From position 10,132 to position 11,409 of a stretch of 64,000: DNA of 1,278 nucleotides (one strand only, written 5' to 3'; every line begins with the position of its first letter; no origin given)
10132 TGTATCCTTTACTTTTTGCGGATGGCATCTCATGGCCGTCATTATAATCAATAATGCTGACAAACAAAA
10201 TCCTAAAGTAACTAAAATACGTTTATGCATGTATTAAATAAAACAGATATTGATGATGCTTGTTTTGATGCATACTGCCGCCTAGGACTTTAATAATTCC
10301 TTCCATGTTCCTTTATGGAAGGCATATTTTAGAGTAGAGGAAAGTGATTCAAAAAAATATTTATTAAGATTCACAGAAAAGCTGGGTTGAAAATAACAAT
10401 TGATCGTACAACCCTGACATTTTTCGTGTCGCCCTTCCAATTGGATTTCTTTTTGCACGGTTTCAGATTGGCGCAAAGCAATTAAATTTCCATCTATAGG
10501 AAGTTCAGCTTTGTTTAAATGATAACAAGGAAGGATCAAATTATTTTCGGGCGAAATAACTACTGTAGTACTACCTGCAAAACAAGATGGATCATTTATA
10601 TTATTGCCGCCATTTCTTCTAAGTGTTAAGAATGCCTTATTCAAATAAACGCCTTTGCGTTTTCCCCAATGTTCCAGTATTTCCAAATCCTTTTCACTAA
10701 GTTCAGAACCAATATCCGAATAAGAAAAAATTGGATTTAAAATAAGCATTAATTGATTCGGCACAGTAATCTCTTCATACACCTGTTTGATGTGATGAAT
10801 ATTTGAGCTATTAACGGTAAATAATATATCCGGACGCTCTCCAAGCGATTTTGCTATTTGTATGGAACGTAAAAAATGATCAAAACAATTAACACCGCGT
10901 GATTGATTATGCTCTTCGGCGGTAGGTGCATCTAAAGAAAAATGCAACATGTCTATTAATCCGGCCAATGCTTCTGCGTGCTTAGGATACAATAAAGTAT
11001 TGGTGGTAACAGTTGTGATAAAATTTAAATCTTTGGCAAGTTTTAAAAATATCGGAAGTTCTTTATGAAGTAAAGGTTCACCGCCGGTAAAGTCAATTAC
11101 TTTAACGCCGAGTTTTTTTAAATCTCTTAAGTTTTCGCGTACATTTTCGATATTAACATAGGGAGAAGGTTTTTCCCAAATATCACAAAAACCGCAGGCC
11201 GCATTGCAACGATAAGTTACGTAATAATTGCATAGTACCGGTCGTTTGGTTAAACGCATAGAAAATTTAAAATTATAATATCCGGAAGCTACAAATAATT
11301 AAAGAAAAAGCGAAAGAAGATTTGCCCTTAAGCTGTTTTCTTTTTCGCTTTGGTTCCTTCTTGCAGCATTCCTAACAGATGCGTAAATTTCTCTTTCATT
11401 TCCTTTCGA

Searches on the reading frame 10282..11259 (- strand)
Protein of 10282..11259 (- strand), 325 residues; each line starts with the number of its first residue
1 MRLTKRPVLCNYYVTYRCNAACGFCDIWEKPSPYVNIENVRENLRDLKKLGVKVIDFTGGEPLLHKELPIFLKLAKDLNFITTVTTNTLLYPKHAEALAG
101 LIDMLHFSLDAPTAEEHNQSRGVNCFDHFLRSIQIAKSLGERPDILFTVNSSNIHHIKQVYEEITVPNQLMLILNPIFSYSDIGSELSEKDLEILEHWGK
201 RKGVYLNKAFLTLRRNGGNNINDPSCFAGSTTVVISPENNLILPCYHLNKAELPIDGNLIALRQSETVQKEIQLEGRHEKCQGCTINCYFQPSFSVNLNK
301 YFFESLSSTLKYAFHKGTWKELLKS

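Call 3: search_protein_families(library=pfam, proteins=[window:10282-11259:-], max_evalue=0.1)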
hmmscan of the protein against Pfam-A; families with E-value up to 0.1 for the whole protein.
window:10282-11259:- (325 aa): 3 families
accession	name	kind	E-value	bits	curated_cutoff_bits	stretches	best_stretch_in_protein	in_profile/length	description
PF04055.27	Radical_SAM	-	6.5e-22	78.9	29.5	1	13-162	2-164/166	Radical SAM superfamily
PF13353.11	Fer4_12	-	0.0022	18.7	22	1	18-80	15-79/137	4Fe-4S single cluster domain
PF11946.13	DUF3463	-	0.015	15.6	31.3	1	243-300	74-126/134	Domain of unknown function (DUF3463)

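Call 4: search_protein_families(library=ncbifam, proteins=[window:10282-11259:-], max_evalue=0.1)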
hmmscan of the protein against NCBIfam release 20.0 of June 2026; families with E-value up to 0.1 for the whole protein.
window:10282-11259:- (325 aa): 61 families (the best 25 are shown)
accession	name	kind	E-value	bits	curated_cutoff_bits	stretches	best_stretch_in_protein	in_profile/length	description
TIGR03961.1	rSAM_PTO1314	hypoth_equivalog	7.8e-24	84.6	306.05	1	4-294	19-308/332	PTO1314 family radical SAM protein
NF045574.1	sacti_mat_StsB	exception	1e-19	70.8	625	1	11-162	99-254/466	StsB family radical SAM/SPASM domain sactipeptide maturase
NF038283.1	viperin_w_prok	equivalog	1.1e-16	60.8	180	1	10-119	4-124/281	viperin family antiviral radical SAM protein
NF049973.1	radical_Rv1681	equivalog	1.3e-16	60.5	380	1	13-160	77-230/326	Rv1681 family radical SAM protein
TIGR04054.1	rSAM_NirJ1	equivalog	3.4e-16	58.9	650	1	7-194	36-226/387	putative heme d1 biosynthesis radical SAM protein NirJ1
TIGR02668.1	moaA_archaeal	equivalog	1.1e-15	57.4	325.25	1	12-259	14-262/303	GTP 3',8-cyclase MoaA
TIGR04251.1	SCM_rSAM_ScmF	equivalog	1.6e-15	57.3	400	1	12-160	8-165/353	SynChlorMet cassette radical SAM/SPASM protein ScmF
TIGR04546.1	rSAM_ahbC_deAc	equivalog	2.1e-15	56.5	650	1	4-196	36-231/390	12,18-didecarboxysiroheme deacetylase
NF050035.1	rSAM_WgK_link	exception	2.1e-14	53.3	650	1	4-157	5-164/367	radical SAM/SPASM peptide maturase WgkB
TIGR02666.1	moaA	equivalog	3e-14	52.7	284.05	1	14-141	16-155/336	GTP 3',8-cyclase MoaA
TIGR04545.1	rSAM_ahbD_hemeb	equivalog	8.1e-14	51.8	500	1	11-162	3-160/339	heme b synthase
TIGR04347.1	pseudo_SAM_Halo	equivalog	1.3e-13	51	525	1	5-193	36-227/390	TIGR04347 family pseudo-SAM/SPASM protein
TIGR03470.1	HpnH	equivalog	1.7e-13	50.3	225.05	1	7-294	27-315/318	adenosyl-hopene transferase HpnH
NF001199.0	PRK00164.2-1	equivalog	3.3e-13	49.5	231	1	14-162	18-173/308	GTP 3',8-cyclase MoaA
TIGR04466.1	rSAM_BlsE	equivalog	3.1e-12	46.6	400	1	17-162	12-160/327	cytosylglucuronate decarboxylase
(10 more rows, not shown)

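Call 5: find_homologous_proteins(query=window:10282-11259:-)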
Query window:10282-11259:- (325 aa): 3583 proteins with E <= 0.001 among 5230 candidates; the best 120 are listed.
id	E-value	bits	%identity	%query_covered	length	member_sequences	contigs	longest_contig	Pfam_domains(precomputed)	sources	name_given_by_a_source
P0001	1.7e-221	752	100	100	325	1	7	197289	PF04055.28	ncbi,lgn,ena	-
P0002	9.3e-181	618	80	100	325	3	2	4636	PF04055.28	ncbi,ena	-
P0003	1.4e-177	608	77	99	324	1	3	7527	PF04055.28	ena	-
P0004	5.5e-170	583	75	99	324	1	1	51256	PF04055.28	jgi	jgi:MoaA/NifB/PqqE/SkfB family radical SAM enzyme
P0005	2.0e-165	568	73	99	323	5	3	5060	PF04055.28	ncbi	ncbi:MAG: radical SAM protein [Bacteroidia bacterium]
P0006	3.5e-163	561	73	99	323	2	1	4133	PF04055.28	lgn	-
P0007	2.4e-162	558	73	99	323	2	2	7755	PF04055.28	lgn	-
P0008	4.9e-160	550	73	99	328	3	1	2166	PF04055.28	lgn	-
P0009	3.8e-159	547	70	99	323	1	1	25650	PF04055.28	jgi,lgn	jgi:MoaA/NifB/PqqE/SkfB family radical SAM enzyme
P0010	3.2e-155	534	70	100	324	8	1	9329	PF04055.28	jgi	-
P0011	3.4e-153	528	67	99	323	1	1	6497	PF04055.28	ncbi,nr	ncbi:MAG: radical SAM protein [Bacteroidota bacterium]|nr:radical SAM protein [Bacteroidota bacteriu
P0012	3.8e-151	521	67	99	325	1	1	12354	PF04055.28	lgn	-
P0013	7.6e-151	520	67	100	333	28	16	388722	PF04055.28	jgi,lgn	jgi:MoaA/NifB/PqqE/SkfB family radical SAM enzyme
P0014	1.5e-150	519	67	99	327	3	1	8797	PF04055.28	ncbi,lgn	-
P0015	2.3e-150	518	66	100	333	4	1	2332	PF04055.28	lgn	-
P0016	4.9e-150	517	68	100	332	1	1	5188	PF04055.28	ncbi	-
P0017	9.1e-150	516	67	98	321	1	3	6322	PF04055.28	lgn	-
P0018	1.2e-149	516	67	99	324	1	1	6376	PF04055.28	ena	-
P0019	8.7e-149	513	68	99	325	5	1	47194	PF04055.28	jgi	jgi:MoaA/NifB/PqqE/SkfB family radical SAM enzyme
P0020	1.0e-148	513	69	99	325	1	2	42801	PF04055.28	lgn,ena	-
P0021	1.3e-148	513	66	98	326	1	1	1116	PF04055.28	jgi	jgi:MoaA/NifB/PqqE/SkfB family radical SAM enzyme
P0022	4.5e-148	511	66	100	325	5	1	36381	PF04055.28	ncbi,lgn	-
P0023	4.8e-148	511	67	99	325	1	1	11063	PF04055.28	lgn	-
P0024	9.6e-148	510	67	99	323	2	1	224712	PF04055.28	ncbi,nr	ncbi:MAG: radical SAM protein [Bacteroidota bacterium]|nr:radical SAM protein [Bacteroidota bacteriu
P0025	1.2e-147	509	66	99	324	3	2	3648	PF04055.28,PF13353.12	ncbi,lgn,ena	-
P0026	2.2e-147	509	67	99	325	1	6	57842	PF04055.28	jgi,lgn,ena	-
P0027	3.3e-147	508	69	99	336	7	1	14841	PF04055.28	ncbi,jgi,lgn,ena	-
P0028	3.4e-147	508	67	99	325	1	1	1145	PF04055.28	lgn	-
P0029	3.7e-147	508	64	100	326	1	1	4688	PF04055.28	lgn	-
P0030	6.2e-147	507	67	99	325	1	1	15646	PF04055.28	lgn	-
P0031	8.6e-147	507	67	99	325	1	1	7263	PF04055.28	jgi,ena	-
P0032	8.9e-147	507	65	100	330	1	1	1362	PF04055.28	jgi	jgi:MoaA/NifB/PqqE/SkfB family radical SAM enzyme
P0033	1.0e-146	506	66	98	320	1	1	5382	PF04055.28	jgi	jgi:MoaA/NifB/PqqE/SkfB family radical SAM enzyme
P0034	1.1e-146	506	67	98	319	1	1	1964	PF04055.28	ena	-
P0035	1.1e-146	506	65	99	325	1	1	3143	PF04055.28,PF13353.12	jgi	jgi:MoaA/NifB/PqqE/SkfB family radical SAM enzyme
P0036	1.2e-146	506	66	99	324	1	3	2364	PF04055.28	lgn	-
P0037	1.3e-146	506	66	99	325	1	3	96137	PF04055.28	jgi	jgi:MoaA/NifB/PqqE/SkfB family radical SAM enzyme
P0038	2.4e-146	505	67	99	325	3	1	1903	PF04055.28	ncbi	-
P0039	2.7e-146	505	66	100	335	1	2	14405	PF04055.28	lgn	-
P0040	3.2e-146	505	66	100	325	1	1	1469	PF04055.28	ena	-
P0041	3.7e-146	505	67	99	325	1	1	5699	PF04055.28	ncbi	-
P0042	4.0e-146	504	65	100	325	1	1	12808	PF04055.28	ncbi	ncbi:MAG: radical SAM protein [Bacteroidia bacterium]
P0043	4.3e-146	504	66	100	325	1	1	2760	PF04055.28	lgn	-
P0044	1.1e-145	503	63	100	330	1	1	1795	PF04055.28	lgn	-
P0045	1.1e-145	503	65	100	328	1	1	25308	PF04055.28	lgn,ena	-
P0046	2.1e-145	502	67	99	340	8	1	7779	PF04055.28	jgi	jgi:MoaA/NifB/PqqE/SkfB family radical SAM enzyme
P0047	2.4e-145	502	66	100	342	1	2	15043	PF04055.28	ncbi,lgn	-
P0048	2.6e-145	502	66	99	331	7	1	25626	PF04055.28,PF13353.12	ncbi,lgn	-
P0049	2.7e-145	502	68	97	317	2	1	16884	PF04055.28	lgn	-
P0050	2.9e-145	502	65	99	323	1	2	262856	PF04055.28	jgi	jgi:MoaA/NifB/PqqE/SkfB family radical SAM enzyme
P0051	3.1e-145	502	64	100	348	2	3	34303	PF04055.28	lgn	-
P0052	3.3e-145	501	66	99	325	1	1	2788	PF04055.28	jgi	jgi:MoaA/NifB/PqqE/SkfB family radical SAM enzyme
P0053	3.6e-145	501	64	99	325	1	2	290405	PF04055.28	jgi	jgi:MoaA/NifB/PqqE/SkfB family radical SAM enzyme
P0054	4.2e-145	501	64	99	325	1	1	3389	PF04055.28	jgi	-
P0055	6.2e-145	501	66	99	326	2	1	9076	PF04055.28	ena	-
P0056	8.4e-145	500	65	98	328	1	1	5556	PF04055.28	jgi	jgi:MoaA/NifB/PqqE/SkfB family radical SAM enzyme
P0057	8.5e-145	500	65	99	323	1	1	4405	PF04055.28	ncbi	-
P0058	9.5e-145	500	65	99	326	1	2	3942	PF04055.28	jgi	jgi:MoaA/NifB/PqqE/SkfB family radical SAM enzyme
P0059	1.1e-144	500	65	99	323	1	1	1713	PF04055.28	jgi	jgi:MoaA/NifB/PqqE/SkfB family radical SAM enzyme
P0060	1.1e-144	500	67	99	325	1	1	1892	PF04055.28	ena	-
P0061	1.3e-144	500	66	99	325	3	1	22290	PF04055.28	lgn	-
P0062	1.3e-144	500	64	100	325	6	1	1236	PF04055.28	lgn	-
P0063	1.4e-144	499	65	99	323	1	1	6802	PF04055.28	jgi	-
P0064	1.5e-144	499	64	99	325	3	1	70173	PF04055.28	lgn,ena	-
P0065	1.6e-144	499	65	99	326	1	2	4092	PF04055.28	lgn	-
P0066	1.7e-144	499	66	99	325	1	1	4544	PF04055.28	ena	-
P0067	2.0e-144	499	66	99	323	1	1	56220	PF04055.28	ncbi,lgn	-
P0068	2.3e-144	499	66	99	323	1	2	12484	PF04055.28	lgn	-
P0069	3.0e-144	498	65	99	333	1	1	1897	PF04055.28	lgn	-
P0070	3.3e-144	498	66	99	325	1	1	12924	PF04055.28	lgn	-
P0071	3.3e-144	498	66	99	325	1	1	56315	PF04055.28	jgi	jgi:MoaA/NifB/PqqE/SkfB family radical SAM enzyme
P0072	4.1e-144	498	65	99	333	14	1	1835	PF04055.28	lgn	-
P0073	4.8e-144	498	66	99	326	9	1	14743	PF04055.28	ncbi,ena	-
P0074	4.9e-144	498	66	99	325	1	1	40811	PF04055.28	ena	-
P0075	6.0e-144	497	64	99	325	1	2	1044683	PF04055.28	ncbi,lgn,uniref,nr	ncbi:radical SAM protein [Larkinella arboricola]|uniref:MoaA/NifB/PqqE/SkfB family radical SAM enzym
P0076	6.2e-144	497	65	99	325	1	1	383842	PF04055.28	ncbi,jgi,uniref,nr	ncbi:radical SAM protein [Larkinella sp. C7]|jgi:MoaA/NifB/PqqE/SkfB family radical SAM enzyme|unire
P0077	6.5e-144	497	65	99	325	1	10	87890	PF04055.28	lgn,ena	-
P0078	6.7e-144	497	65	99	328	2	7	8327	PF04055.28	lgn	-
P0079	7.3e-144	497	67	99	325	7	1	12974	PF04055.28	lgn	-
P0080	7.7e-144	497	65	99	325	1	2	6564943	PF04055.28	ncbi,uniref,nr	ncbi:radical SAM protein [Larkinella insperata]|uniref:Radical SAM protein n=1 Tax=Larkinella insper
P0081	8.1e-144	497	66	99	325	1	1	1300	PF04055.28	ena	-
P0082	8.4e-144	497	67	99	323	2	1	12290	PF04055.28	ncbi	ncbi:MAG TPA: radical SAM protein [Bacteroidia bacterium]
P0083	8.6e-144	497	66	99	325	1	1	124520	PF04055.28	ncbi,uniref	ncbi:radical SAM protein [Larkinella sp. GY13]|uniref:radical SAM protein n=1 Tax=Larkinella sp. GY1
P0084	8.6e-144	497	66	99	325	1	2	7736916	PF04055.28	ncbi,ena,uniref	ncbi:radical SAM protein [Larkinella sp.]|uniref:radical SAM protein n=1 Tax=Larkinella sp. TaxID=20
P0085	1.0e-143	497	66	99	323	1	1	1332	PF04055.28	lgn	-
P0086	1.1e-143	496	69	98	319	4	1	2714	PF04055.28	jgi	jgi:MoaA/NifB/PqqE/SkfB family radical SAM enzyme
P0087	1.2e-143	496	65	99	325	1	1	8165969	PF04055.28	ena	-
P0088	1.2e-143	496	66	99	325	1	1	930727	PF04055.28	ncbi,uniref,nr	ncbi:radical SAM protein [Larkinella humicola]|uniref:Radical SAM protein n=1 Tax=Larkinella humicol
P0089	1.3e-143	496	64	99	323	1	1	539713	PF04055.28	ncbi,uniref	ncbi:radical SAM protein [Rapidithrix thailandica]|uniref:Radical SAM protein n=1 Tax=Rapidithrix th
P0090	1.3e-143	496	66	99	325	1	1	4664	PF04055.28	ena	-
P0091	1.4e-143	496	64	100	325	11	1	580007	PF04055.28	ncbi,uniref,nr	ncbi:radical SAM protein [Dyadobacter luticola]|uniref:Radical SAM protein n=1 Tax=Dyadobacter lutic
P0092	1.5e-143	496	65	99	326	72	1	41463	PF04055.28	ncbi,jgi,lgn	jgi:MoaA/NifB/PqqE/SkfB family radical SAM enzyme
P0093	1.6e-143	496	67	99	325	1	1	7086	PF04055.28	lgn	-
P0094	1.7e-143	496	65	99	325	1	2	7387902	PF04055.28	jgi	jgi:MoaA/NifB/PqqE/SkfB family radical SAM enzyme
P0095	1.8e-143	496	64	99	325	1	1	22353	PF04055.28,PF13353.12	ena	-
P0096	1.9e-143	496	66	99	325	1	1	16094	PF04055.28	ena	-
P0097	2.0e-143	496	65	100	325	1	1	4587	PF04055.28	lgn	-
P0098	2.0e-143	496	67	98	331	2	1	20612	PF04055.28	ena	-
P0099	2.1e-143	496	64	99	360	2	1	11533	PF04055.28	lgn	-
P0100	2.1e-143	496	65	99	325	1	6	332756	PF04055.28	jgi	jgi:MoaA/NifB/PqqE/SkfB family radical SAM enzyme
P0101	2.2e-143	495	65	99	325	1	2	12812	PF04055.28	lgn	-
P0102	2.2e-143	495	66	99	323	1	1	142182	PF04055.28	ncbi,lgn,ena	-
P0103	2.2e-143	495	64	99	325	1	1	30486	PF04055.28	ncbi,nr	ncbi:MAG: radical SAM protein [Cytophagales bacterium]|nr:radical SAM protein [Cytophagales bacteriu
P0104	2.3e-143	495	65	99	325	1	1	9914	PF04055.28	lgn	-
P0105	2.3e-143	495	65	99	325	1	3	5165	PF04055.28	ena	-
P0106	2.5e-143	495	64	99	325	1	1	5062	PF04055.28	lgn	-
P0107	2.7e-143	495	64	99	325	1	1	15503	PF04055.28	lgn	-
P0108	2.9e-143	495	67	98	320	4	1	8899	PF04055.28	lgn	-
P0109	3.2e-143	495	66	98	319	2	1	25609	PF04055.28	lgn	-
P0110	3.4e-143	495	66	99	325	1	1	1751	PF04055.28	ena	-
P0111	3.4e-143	495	63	100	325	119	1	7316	PF04055.28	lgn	-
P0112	3.4e-143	495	66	99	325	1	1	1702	PF04055.28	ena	-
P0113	3.5e-143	495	64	99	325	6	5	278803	PF04055.28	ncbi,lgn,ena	-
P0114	4.7e-143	494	65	98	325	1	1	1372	PF04055.28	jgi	jgi:MoaA/NifB/PqqE/SkfB family radical SAM enzyme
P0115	4.8e-143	494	66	99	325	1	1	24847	PF04055.28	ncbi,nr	ncbi:MAG: radical SAM protein [Bacteroidetes bacterium]|nr:radical SAM protein [Fibrella sp.]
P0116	6.7e-143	494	66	99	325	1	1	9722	PF04055.28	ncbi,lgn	-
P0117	7.3e-143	494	65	99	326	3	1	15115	PF04055.28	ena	-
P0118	7.5e-143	494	65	100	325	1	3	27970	PF04055.28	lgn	-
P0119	7.6e-143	494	64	99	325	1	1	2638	PF04055.28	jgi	jgi:MoaA/NifB/PqqE/SkfB family radical SAM enzyme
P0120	8.1e-143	494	65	98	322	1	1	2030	PF04055.28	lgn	-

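Call 8: find_encoding_contigs(protein=P0001, flank=10000, max_places=3)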
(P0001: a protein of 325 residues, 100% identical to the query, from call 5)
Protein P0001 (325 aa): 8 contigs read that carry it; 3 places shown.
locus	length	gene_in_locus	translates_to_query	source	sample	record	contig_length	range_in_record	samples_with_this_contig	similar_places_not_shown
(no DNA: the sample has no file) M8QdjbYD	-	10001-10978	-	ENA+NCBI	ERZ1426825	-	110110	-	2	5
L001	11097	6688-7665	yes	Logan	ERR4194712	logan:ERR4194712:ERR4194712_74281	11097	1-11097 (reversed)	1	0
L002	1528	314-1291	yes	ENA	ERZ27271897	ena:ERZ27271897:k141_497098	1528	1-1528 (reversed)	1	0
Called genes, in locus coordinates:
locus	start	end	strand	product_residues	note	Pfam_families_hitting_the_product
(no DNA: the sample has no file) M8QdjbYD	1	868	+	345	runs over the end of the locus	-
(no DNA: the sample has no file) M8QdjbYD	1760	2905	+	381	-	PF01926:MMR_HSR1, PF02421:FeoB_N, PF06071:YchF-GTPase_C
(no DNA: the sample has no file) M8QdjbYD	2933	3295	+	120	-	PF11325:DUF3127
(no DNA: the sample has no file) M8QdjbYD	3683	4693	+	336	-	PF13354:Beta-lactamase2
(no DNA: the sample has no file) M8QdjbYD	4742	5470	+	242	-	PF08032:SpoU_sub_bind, PF00588:SpoU_methylase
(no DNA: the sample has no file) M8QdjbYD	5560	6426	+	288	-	PF00763:THF_DHG_CYH, PF02882:THF_DHG_CYH_C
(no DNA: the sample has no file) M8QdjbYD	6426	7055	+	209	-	PF04055:Radical_SAM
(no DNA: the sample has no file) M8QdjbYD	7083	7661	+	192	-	PF08712:Nfu_N, PF01106:NifU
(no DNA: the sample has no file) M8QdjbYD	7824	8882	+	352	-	PF01791:DeoC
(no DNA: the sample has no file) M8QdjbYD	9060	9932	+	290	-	PF17848:Zn_ribbon_ACC, PF01039:Carboxyl_trans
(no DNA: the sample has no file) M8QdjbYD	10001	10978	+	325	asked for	PF04055:Radical_SAM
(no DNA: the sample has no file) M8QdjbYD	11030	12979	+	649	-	PF14522:Cytochrome_C7 (faint), PF22113:Mtrc-MtrF_II-IV_dom (faint), PF09699:Paired_CXXCH_1 (faint), PF13428:TPR_14 (faint), PF13432:TPR_16 (faint), PF14559:TPR_19 (faint)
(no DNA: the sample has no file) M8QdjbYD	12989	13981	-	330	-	PF06144:DNA_pol3_delta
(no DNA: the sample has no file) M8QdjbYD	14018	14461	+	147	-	PF13588:HSDR_N_2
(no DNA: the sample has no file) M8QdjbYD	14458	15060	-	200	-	PF02577:BFN_dom, PF02151:UVR (weak)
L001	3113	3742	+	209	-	PF04055:Radical_SAM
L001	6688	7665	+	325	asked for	PF04055:Radical_SAM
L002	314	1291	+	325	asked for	PF04055:Radical_SAM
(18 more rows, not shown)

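Call 10: find_related_loci(query=A1, collection=genome_contigs, flank=8000)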
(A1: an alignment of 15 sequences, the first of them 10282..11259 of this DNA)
Query A1 (325 aa) in genome_contigs; peptide patterns used: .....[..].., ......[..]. (x = any residue, [..] = any of these).
599 stretches matched a pattern (row limit reached: there are more); 587 encode a relative of the query (tblastn E <= 1e-3); the best 80 are kept; 80 distinct loci.
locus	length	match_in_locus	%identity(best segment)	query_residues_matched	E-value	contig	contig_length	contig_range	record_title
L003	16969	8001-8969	73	1-323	5e-168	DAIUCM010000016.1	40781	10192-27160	MAG TPA_asm: Bacteroidota bacterium isolate CTOTU10745 NODE_291_length_40781_cov_10.552055, whole genome shotgun sequenc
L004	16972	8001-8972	69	1-324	8e-157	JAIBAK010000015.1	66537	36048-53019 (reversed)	MAG: Bacteroidia bacterium isolate SSF48 NODE_7386_length_66537_cov_62.098600, whole genome shotgun sequence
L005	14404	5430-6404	67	1-325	4e-154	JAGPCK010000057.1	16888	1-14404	MAG: Bacteroidia bacterium isolate Gw_SlAct_bin_253 Gw_SlAct_8264_length_16888_cov_16.304695, whole genome shotgun seque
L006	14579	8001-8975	66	1-325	1e-153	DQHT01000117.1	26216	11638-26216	MAG TPA_asm: Bacteroidetes bacterium isolate UBA8524 contig_48108, whole genome shotgun sequence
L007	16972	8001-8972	69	1-324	8e-152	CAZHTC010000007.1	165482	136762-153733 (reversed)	MAG TPA_asm: uncultured Bifidobacteriaceae bacterium isolate SRP257259_co1_20 genome assembly, contig: NODE_67_length_16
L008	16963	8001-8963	68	3-323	5e-151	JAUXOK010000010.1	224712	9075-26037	MAG: Bacteroidota bacterium isolate C10_concoct.bin.20 C10_k141_77335, whole genome shotgun sequence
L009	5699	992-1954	67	3-323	2e-151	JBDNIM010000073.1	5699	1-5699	MAG: Bacteroidia bacterium isolate concoct.71.WLB k141_243645, whole genome shotgun sequence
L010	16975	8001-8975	66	1-323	8e-150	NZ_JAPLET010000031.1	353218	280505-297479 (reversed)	MAG: Spirosoma sp. isolate LacPavin_0818_WC40_MAG_50_50 LacPavin_0818_WC40_scaffold_991449, whole genome shotgun sequenc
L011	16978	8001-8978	66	1-324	1e-149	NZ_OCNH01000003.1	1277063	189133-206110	Spirosoma fluviale strain DSM 29961, whole genome shotgun sequence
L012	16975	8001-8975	65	1-325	2e-149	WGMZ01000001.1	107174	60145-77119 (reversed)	MAG: Bacteroidetes bacterium isolate RI_431 c_000000154342, whole genome shotgun sequence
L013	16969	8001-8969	64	1-323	5e-149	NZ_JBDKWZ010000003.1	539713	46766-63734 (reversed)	Rapidithrix thailandica strain JCM 23209 contig3, whole genome shotgun sequence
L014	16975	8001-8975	65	1-323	5e-149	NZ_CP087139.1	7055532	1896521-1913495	Spirosoma sp. KNUC1025 chromosome, complete genome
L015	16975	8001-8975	65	1-323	9e-149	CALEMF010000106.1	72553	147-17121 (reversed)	MAG TPA_asm: uncultured Cytophagales bacterium isolate SRR3401487_bin.67_CONCOCT_v1.1_MAG genome assembly, contig: ERZ17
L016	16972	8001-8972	64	1-324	2e-148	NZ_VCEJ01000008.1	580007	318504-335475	Dyadobacter luticola strain T17 NODE_4, whole genome shotgun sequence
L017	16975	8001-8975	65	1-323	2e-148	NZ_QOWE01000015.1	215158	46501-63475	Larkinella punicea strain ZZJ9 Contig15, whole genome shotgun sequence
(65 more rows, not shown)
